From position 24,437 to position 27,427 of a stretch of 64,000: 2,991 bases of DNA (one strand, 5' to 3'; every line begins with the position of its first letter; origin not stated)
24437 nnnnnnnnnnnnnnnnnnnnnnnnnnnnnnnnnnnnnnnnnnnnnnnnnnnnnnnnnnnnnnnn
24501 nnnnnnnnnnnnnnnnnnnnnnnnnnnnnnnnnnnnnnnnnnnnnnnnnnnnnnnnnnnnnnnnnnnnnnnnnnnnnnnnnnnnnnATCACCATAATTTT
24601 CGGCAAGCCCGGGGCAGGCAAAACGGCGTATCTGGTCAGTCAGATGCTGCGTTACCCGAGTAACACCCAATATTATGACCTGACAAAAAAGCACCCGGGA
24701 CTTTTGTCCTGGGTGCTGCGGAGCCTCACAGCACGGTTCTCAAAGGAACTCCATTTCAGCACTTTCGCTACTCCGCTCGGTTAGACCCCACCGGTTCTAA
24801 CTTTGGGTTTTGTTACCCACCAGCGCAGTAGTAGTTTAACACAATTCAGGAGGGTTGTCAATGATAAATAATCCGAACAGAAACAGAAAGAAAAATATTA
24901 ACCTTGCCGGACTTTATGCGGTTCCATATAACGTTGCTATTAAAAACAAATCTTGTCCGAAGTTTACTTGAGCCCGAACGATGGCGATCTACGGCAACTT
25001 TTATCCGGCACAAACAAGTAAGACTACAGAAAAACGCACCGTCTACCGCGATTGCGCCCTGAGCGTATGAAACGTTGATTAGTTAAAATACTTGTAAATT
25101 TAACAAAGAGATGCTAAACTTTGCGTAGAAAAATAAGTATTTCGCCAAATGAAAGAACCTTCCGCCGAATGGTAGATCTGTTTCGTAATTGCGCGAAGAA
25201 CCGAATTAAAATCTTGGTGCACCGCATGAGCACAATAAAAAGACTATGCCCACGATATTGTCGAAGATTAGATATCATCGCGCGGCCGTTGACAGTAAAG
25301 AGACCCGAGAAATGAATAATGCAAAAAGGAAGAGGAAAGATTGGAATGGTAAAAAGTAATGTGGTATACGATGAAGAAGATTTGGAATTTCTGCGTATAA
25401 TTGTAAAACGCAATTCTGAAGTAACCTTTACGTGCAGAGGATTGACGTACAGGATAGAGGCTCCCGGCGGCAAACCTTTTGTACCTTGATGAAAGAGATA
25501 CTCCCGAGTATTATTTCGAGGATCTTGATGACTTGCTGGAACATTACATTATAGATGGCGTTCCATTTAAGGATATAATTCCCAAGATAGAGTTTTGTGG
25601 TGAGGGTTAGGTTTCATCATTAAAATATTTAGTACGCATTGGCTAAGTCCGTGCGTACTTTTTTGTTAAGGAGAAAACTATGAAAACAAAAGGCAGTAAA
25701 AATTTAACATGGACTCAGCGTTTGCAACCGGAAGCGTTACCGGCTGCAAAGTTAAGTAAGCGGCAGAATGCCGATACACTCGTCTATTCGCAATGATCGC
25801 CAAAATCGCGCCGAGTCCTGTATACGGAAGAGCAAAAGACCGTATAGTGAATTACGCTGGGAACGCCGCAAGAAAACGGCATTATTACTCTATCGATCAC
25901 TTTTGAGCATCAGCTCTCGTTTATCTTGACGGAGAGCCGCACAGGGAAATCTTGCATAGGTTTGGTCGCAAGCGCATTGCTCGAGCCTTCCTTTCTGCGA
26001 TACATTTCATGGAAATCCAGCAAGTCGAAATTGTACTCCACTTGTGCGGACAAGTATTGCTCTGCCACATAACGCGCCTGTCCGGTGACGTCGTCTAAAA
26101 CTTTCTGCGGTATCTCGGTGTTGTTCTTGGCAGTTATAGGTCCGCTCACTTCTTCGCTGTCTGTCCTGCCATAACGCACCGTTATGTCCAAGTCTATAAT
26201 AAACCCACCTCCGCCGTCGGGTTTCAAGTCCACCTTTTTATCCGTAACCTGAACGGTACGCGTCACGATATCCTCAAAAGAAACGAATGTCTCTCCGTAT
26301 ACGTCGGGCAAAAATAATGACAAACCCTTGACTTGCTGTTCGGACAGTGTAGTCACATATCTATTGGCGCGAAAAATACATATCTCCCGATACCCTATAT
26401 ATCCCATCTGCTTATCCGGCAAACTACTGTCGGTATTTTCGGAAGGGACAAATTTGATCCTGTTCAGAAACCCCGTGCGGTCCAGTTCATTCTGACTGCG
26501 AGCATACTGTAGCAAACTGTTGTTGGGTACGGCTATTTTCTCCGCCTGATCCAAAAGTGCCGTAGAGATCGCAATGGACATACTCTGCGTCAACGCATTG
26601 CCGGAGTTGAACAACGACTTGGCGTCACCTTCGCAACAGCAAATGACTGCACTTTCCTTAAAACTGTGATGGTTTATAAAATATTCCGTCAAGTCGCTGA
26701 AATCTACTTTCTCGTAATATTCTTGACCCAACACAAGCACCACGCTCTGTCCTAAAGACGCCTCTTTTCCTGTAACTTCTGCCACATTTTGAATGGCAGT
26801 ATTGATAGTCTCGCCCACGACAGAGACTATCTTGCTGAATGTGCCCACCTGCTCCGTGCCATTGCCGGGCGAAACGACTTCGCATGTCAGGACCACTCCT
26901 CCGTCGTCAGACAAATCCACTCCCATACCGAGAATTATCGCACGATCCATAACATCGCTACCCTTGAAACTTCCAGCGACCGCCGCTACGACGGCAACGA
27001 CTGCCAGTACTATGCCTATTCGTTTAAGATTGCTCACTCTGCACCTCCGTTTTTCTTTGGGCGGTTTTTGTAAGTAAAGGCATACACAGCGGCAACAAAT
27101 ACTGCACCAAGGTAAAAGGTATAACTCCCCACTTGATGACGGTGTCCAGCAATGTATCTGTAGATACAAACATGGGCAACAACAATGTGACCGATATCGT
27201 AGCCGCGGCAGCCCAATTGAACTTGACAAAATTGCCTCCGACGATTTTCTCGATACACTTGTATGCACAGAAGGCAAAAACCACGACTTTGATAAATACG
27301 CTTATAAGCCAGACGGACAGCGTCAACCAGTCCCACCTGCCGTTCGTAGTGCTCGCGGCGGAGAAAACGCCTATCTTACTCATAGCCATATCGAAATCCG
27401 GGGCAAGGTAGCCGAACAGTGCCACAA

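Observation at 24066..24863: Two paralogous ~145-nt minus-strand sRNA genes with mosaic perfect conservation, each placed back-to-back with a small basic ORF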

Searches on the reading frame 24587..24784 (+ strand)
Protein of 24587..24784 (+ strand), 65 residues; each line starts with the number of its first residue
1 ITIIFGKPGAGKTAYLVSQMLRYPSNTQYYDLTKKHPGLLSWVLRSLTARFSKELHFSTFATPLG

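Call 10: search_protein_families(library=pfam, proteins=[window:24587-24784:+], max_evalue=0.1)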
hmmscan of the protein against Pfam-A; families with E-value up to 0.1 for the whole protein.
window:24587-24784:+ (65 aa): 2 families
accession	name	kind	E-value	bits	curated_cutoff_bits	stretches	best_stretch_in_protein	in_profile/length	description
PF13401.12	AAA_22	-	0.04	14.7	27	1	1-48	7-59/130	AAA domain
PF19993.5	DO-GTPase2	-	0.047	13.8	27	1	4-21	5-22/226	Double-GTPase 2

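Call 11: search_protein_families(library=phrogs, proteins=[window:24587-24784:+], max_evalue=0.1)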
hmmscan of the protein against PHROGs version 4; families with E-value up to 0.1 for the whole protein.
window:24587-24784:+ (65 aa): 2 families
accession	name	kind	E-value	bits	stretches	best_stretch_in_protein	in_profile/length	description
phrog_5484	-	DNA, RNA and nucleotide metabolism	0.0081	16.7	1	3-18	32-47/239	DnaA-like replication initiation protein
phrog_197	-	moron, auxiliary metabolic gene and host takeover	0.018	15.5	1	1-21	28-48/486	Zot-like toxin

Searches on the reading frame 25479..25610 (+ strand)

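Call 10: search_protein_families(library=pfam, proteins=[window:25479-25610:+], max_evalue=0.1)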
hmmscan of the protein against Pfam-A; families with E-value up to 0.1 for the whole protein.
window:25479-25610:+ (43 aa): 0 families

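Call 11: search_protein_families(library=phrogs, proteins=[window:25479-25610:+], max_evalue=0.1)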
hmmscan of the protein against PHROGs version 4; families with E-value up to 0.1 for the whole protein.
window:25479-25610:+ (43 aa): 1 family
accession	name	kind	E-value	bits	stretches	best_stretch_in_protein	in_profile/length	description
phrog_3711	-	unknown function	8.7e-07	30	1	6-39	41-74/77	-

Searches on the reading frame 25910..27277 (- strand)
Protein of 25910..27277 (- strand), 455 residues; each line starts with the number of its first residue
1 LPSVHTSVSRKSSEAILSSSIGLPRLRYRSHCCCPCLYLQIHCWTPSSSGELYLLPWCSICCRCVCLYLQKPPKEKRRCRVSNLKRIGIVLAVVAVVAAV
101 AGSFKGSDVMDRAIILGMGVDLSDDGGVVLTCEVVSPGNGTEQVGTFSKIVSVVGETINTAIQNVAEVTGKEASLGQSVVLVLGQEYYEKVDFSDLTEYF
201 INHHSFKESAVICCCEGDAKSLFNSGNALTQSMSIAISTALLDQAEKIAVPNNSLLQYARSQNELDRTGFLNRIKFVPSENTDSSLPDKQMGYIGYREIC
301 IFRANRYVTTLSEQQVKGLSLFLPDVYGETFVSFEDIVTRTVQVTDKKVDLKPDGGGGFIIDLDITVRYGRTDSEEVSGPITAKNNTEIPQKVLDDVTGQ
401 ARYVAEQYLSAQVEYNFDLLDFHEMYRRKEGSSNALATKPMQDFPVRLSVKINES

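Call 10: search_protein_families(library=pfam, proteins=[window:25910-27277:-], max_evalue=0.1)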
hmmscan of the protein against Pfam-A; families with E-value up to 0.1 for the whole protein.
window:25910-27277:- (455 aa): 2 families
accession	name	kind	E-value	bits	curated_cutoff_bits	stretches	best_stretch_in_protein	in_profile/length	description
PF25198.1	Spore_GerAC_N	-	4.1e-23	82.6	27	1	109-274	5-174/176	Spore germination protein N-terminal domain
PF05504.16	Spore_GerAC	-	9.1e-06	26.4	23.6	1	299-432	3-137/167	Spore germination B3/ GerAC like, C-terminal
